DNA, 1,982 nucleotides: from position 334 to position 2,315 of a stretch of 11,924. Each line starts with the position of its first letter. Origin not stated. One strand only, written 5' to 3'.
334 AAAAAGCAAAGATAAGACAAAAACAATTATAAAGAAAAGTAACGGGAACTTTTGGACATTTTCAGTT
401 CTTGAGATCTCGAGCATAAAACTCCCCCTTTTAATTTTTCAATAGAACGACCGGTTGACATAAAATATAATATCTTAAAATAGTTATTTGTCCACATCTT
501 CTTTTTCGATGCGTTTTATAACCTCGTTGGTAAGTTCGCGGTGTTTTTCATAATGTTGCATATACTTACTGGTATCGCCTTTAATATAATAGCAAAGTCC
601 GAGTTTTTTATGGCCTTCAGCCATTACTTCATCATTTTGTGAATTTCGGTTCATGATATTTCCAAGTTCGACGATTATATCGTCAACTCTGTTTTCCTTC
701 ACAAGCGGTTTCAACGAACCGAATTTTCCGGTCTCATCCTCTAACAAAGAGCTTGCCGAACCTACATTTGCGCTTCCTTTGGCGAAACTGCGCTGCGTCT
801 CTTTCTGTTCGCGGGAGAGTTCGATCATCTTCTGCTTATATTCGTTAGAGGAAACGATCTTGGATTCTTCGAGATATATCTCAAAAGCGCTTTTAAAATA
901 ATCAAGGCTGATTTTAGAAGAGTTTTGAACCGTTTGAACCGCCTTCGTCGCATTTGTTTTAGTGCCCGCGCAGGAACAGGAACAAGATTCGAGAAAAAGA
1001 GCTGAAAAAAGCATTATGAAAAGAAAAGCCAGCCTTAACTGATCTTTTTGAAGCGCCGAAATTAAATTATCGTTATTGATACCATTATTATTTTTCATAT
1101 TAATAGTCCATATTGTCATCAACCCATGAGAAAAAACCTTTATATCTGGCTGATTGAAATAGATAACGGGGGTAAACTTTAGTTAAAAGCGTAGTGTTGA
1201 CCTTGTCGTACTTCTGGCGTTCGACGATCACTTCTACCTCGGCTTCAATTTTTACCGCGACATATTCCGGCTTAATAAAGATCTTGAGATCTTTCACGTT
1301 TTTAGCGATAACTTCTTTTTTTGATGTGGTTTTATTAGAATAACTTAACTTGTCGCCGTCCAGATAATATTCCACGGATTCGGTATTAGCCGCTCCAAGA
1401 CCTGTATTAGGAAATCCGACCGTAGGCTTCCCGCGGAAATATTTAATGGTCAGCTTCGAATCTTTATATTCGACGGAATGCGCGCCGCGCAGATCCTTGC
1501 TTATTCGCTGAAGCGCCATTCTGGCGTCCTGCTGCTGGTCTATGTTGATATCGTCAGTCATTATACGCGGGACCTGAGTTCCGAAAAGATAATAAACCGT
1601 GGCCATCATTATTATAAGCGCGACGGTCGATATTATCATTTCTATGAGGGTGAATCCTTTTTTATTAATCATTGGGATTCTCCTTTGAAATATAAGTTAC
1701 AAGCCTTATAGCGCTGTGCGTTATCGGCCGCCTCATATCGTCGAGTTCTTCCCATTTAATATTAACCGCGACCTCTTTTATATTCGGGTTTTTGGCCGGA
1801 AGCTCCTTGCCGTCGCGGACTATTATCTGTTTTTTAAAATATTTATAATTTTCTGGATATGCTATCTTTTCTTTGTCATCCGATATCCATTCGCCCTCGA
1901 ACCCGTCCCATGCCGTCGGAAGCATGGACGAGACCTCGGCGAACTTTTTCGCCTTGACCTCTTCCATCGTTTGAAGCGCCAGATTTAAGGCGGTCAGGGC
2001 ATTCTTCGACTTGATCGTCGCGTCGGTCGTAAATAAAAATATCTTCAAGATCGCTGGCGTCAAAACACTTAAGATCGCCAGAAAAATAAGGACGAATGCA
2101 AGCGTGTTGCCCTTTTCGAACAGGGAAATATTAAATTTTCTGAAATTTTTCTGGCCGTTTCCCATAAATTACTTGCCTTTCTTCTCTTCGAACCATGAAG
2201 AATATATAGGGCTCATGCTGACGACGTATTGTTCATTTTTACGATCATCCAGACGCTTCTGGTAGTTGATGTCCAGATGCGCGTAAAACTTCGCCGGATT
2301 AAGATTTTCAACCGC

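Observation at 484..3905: Tightly coupled four-gene pseudopilin/type IV filament-like operon with an unusual composition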

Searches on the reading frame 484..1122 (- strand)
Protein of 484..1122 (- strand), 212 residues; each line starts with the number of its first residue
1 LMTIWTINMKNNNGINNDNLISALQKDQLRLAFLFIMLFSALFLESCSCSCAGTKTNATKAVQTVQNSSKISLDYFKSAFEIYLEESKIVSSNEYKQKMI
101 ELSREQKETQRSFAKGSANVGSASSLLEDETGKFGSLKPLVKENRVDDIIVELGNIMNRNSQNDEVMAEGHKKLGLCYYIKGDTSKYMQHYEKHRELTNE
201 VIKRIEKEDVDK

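Call 3: search_protein_families(library=pfam, proteins=[window:484-1122:-], max_evalue=1)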
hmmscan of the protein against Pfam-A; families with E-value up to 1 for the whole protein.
window:484-1122:- (212 aa): 1 family
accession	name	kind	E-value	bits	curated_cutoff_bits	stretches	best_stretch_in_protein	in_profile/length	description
PF19914.5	WEF-hand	-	0.29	12.5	27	1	88-132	17-61/81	Wolframin EF-hand domain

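Call 4: search_protein_families(library=ncbifam, proteins=[window:484-1122:-], max_evalue=1)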
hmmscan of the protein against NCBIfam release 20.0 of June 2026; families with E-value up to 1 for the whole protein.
window:484-1122:- (212 aa): 1 family
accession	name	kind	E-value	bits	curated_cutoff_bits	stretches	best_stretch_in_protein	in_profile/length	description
NF001839.0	PRK00564.1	equivalog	0.053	13.7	112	1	57-119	25-87/117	hydrogenase/urease nickel incorporation protein HypA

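Call 27: search_solved_structures(query=A4, max_evalue=10, show_alignments=1)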
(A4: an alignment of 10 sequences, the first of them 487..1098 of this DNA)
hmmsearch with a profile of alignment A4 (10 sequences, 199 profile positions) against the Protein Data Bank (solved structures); distinct sequences matched with E-value up to 10: 8.
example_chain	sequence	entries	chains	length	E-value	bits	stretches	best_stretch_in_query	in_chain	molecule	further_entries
9k8y_A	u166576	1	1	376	0.42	13.2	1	9-69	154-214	Nucleoside transporter 1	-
9k7g_A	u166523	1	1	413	0.45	13.1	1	9-69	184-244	Nucleoside transporter 1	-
7wn0_A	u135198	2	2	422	0.47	13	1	9-69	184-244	Equilibrative nucleoside/nucleobase transporter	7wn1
9k7s_A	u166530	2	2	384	0.48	13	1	9-69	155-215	Nucleoside transporter 1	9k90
9k88_A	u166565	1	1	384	0.52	12.9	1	9-69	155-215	Nucleoside transporter 1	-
7ydq_A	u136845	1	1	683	0.76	12.4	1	9-69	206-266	Nucleoside transporter 1,Green fluorescent protein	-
9uk5_A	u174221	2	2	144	0.77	12.3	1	116-150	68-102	Interleukin 31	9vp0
1o8r_A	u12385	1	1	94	1.4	11.5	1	117-142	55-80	GUANYLIN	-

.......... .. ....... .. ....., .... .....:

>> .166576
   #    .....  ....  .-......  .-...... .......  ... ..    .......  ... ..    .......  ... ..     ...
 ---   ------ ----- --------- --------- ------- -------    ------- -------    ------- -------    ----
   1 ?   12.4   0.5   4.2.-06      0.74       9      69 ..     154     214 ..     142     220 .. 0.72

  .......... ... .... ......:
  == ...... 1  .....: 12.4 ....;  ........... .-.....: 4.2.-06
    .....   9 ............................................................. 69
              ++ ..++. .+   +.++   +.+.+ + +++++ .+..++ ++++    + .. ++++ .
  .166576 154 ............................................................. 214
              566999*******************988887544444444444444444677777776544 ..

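Call 69: find_homologous_proteins(query=A4, max_evalue=0.001)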
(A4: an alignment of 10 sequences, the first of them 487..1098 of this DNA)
Query A4 (10 sequences) (204 aa, profile of the alignment): 17 proteins with E <= 0.001 among 1933 candidates.
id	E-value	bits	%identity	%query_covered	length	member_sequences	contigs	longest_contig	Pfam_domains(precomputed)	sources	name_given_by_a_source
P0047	2.0e-87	310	35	88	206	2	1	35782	-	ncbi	-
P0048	4.4e-85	302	36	86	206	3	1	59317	-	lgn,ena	-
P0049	4.0e-84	299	34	99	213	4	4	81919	-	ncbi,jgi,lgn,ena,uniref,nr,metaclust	ncbi:MAG: hypothetical protein A2008_09580 [Candidatus Wallbacteria bacterium GWC2_49_35]|uniref:Unc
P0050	4.6e-83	296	36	95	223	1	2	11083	-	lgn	-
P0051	5.5e-82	292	37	85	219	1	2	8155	-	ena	-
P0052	2.6e-81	290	35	95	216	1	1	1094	-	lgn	-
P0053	3.1e-81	290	37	85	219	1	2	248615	-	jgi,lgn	jgi:hypothetical protein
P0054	4.3e-80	286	36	83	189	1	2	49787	-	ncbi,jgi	-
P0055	3.0e-79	283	37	86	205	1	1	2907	-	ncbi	-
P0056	5.3e-79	282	31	90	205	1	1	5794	-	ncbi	-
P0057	9.5e-75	268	37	81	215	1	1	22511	-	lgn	-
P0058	3.0e-74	267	79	97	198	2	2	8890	-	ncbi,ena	-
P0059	1.9e-73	264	98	100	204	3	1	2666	-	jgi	-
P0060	5.8e-72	259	37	79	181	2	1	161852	-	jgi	jgi:hypothetical protein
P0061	9.9e-71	255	89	100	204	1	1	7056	-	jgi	-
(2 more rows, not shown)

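Call 76: search_protein_families(library=pfam, alignment_id=A4, max_evalue=1)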
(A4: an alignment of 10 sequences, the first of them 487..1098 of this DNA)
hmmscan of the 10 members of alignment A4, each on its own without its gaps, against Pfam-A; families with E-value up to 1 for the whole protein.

A. member 1, window:487-1098:- (204 aa): 1 family
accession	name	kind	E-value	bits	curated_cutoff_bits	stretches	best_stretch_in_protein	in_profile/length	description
PF19914.5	WEF-hand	-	0.26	12.6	27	1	80-124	17-61/81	Wolframin EF-hand domain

B. families by the number of members that match (of 10 scanned): 5 families
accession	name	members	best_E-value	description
PF19914.5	WEF-hand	2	0.029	Wolframin EF-hand domain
PF06619.16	DUF1149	2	0.08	Protein of unknown function (DUF1149)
PF02372.20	IL15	1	0.0031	Interleukin 15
PF03317.18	ELF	1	0.09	ELF protein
PF15706.10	TMEM132_C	1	0.11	TMEM132 C-terminal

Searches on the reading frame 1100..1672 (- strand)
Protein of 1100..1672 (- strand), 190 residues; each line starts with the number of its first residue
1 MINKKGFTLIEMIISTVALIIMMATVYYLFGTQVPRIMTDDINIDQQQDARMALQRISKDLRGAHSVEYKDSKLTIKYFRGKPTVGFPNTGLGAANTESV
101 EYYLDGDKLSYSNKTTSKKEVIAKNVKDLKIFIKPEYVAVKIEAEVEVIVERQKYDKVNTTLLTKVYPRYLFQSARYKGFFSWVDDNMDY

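Call 3: search_protein_families(library=pfam, proteins=[window:1100-1672:-], max_evalue=1)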
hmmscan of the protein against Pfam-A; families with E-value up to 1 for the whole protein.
window:1100-1672:- (190 aa): 3 families
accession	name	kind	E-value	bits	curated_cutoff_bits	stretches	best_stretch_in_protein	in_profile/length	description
PF07963.17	N_methyl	-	2.6e-05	24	21.2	1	3-27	3-27/27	Prokaryotic N-terminal methylation motif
PF06837.17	Fijivirus_P9-2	-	0.065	13.4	27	0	8-43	87-122/178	Fijivirus P9-2 protein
PF10045.14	DUF2280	-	0.14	12.7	24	1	118-160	5-47/103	Uncharacterized conserved protein (DUF2280)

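Call 4: search_protein_families(library=ncbifam, proteins=[window:1100-1672:-], max_evalue=1)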
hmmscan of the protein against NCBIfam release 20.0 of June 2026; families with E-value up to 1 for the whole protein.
window:1100-1672:- (190 aa): 10 families
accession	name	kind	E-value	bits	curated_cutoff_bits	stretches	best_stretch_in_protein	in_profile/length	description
NF041002.1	pilin_ComGF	equivalog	4.3e-07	30.2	80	1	4-77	1-71/139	competence type IV pilus minor pilin ComGF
TIGR02599.1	TIGR02599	subfamily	3.7e-06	26.4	256.5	1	6-66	1-61/361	Verru_Chthon cassette protein C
NF041013.1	T4P_ComGE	equivalog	5.2e-06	26.5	49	1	3-81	2-81/83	competence type IV pilus minor pilin ComGE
NF040982.1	ComGD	equivalog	0.00041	20.8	70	1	4-80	1-76/139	competence type IV pilus minor pilin ComGD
TIGR02532.1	IV_pilin_GFxxxE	domain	0.011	15.5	16.3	1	4-19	1-16/24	prepilin-type N-terminal cleavage/methylation domain-containing protein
NF040999.1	pilin_ComGC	equivalog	0.013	15.7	75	1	4-46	1-36/84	competence type IV pilus major pilin ComGC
TIGR01710.1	typeII_sec_gspG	equivalog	0.1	12.7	88.85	1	5-60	1-48/134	type II secretion system major pseudopilin GspG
NF007800.0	PRK10506.1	equivalog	0.12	12.2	158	1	2-26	6-30/163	prepilin peptidase-dependent protein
NF007848.0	PRK10557.1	equivalog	0.13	11.5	120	1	2-64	8-70/192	prepilin peptidase-dependent protein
NF038304.1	EPS_HpsC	equivalog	0.14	11.7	200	1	3-65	19-81/318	hormogonium polysaccharide secretion pseudopilin HpsC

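Call 6: find_encoding_contigs(protein=window:1100-1672:-, flank=10000, max_places=6)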
Protein window:1100-1672:- (190 aa): 2 contigs read that carry it; 2 places shown.
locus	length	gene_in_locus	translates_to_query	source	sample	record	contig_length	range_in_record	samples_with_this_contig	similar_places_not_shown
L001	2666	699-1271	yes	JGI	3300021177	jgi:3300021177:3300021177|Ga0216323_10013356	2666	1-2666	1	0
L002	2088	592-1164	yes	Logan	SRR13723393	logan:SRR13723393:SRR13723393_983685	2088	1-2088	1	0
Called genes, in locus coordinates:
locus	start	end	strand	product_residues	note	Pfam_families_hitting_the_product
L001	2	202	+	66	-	?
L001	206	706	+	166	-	-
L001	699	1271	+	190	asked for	-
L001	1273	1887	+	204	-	-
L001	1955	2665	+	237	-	?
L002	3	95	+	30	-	?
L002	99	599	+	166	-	-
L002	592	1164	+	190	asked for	-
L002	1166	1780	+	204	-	-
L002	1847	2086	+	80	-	?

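Call 26: search_solved_structures(query=A3, max_evalue=10, show_alignments=2)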
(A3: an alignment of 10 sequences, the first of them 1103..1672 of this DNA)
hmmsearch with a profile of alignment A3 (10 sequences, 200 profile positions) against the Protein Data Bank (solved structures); distinct sequences matched with E-value up to 10: 4.
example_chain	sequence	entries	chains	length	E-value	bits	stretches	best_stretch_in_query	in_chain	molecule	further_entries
9egp_A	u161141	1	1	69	0.00084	22.3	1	10-56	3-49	Geopilin domain 1 protein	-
7tgg_A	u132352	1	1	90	0.0025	20.7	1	8-50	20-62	Geopilin domain 1 protein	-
9lab_B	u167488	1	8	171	0.035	17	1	12-105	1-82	MSHA major pilin subunit MshA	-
9laa_A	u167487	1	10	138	0.09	15.6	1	9-44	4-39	Type IV pilin protein PilA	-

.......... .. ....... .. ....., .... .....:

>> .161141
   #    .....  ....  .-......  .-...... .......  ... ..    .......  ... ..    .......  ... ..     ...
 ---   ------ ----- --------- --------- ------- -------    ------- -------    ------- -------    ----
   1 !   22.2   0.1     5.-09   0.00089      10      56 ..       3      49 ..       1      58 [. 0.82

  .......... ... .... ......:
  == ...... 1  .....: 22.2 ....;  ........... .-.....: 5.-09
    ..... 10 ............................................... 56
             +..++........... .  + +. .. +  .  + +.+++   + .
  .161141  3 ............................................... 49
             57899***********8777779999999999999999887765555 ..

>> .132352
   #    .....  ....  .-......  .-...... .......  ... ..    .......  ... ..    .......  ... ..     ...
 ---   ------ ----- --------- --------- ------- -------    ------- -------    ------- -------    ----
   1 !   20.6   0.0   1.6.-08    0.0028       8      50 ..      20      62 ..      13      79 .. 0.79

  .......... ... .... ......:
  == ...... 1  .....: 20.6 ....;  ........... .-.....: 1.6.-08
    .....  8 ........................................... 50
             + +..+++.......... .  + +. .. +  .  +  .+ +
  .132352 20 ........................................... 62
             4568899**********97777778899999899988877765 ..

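Call 88: search_solved_structures(query=A7, max_evalue=10, show_alignments=0)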
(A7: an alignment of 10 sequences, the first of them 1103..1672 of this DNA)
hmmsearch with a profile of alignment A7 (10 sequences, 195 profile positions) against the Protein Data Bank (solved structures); distinct sequences matched with E-value up to 10: 7.
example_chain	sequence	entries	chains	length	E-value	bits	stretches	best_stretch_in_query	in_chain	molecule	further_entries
9egp_A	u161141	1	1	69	0.00013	24.8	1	7-53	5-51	Geopilin domain 1 protein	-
7tgg_A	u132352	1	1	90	0.00065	22.4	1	7-51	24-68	Geopilin domain 1 protein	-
9lab_B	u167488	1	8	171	0.081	15.6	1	7-36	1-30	MSHA major pilin subunit MshA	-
9laa_A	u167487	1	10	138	0.094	15.4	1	5-40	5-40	Type IV pilin protein PilA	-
10lm_Z0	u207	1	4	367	0.23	14.1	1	49-136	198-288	FlaA2-associated protein FlaAP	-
2m7g_A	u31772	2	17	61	0.24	14.1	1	13-51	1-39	Geopilin domain 1 protein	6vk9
8tj2_C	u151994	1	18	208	0.79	12.4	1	13-52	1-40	Type IV major pilin protein PilA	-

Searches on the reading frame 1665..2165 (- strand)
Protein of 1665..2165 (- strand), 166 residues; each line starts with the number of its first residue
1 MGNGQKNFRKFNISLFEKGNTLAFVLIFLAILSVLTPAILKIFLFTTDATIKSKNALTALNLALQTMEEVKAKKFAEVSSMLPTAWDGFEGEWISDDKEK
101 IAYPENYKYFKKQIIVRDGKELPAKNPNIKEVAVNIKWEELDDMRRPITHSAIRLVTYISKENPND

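Call 3: search_protein_families(library=pfam, proteins=[window:1665-2165:-], max_evalue=1)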
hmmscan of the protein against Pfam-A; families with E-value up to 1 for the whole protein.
window:1665-2165:- (166 aa): 1 family
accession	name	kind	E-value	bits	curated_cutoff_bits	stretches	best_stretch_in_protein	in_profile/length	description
PF14341.11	PilX_N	-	0.29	11.6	25.5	1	18-36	1-19/51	PilX N-terminal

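Call 4: search_protein_families(library=ncbifam, proteins=[window:1665-2165:-], max_evalue=1)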
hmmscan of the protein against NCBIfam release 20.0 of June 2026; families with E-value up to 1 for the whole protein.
window:1665-2165:- (166 aa): 2 families
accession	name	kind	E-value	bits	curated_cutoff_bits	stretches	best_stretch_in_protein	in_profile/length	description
NF009181.0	PRK12529.1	equivalog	0.018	15.2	247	1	30-83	124-177/179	RNA polymerase sigma factor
NF041014.1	pilin_ComGG_2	equivalog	0.022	15.4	40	1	18-75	4-61/101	competence type IV pilus minor pilin ComGG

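Call 25: search_solved_structures(query=A2, max_evalue=10, show_alignments=2)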
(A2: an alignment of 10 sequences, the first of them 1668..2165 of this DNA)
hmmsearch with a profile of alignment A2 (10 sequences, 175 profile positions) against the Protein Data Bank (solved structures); distinct sequences matched with E-value up to 10: 0.

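Call 87: search_solved_structures(query=A6, max_evalue=10, show_alignments=1)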
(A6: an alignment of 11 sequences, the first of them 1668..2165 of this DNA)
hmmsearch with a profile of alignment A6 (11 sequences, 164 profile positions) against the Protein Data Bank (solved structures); distinct sequences matched with E-value up to 10: 11.
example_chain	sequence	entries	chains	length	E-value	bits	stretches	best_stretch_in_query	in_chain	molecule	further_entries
7tgg_A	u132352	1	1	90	0.037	17.1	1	10-53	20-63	Geopilin domain 1 protein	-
9egp_A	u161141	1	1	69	0.1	15.7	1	15-53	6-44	Geopilin domain 1 protein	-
5aj4_AG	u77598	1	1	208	0.17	14.9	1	47-98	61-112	MITORIBOSOMAL PROTEIN US7M, MRPS7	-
3jd5_G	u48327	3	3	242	0.25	14.4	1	48-98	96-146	28S ribosomal protein S7, mitochondrial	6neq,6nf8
5aj3_G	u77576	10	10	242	0.27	14.3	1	47-98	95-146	MITORIBOSOMAL PROTEIN US7M, MRPS7 | Mitochondrial ribosomal protein S7 | 28S ribosomal protein S7, mitochondrial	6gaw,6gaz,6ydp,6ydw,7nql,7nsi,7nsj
7nqh_AG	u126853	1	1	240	0.3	14.1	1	47-98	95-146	28S ribosomal protein S7, mitochondrial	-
9laa_A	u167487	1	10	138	0.35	13.9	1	12-44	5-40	Type IV pilin protein PilA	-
7pnt_F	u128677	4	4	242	0.37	13.8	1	47-96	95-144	28S ribosomal protein S7, mitochondrial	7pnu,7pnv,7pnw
2e6o_A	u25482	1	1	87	1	12.4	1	106-150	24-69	HMG box-containing protein 1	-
4e4r_A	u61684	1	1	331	1.3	12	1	18-70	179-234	Phosphate acetyltransferase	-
1oqw_A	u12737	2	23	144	1.7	11.7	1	20-74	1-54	Fimbrial protein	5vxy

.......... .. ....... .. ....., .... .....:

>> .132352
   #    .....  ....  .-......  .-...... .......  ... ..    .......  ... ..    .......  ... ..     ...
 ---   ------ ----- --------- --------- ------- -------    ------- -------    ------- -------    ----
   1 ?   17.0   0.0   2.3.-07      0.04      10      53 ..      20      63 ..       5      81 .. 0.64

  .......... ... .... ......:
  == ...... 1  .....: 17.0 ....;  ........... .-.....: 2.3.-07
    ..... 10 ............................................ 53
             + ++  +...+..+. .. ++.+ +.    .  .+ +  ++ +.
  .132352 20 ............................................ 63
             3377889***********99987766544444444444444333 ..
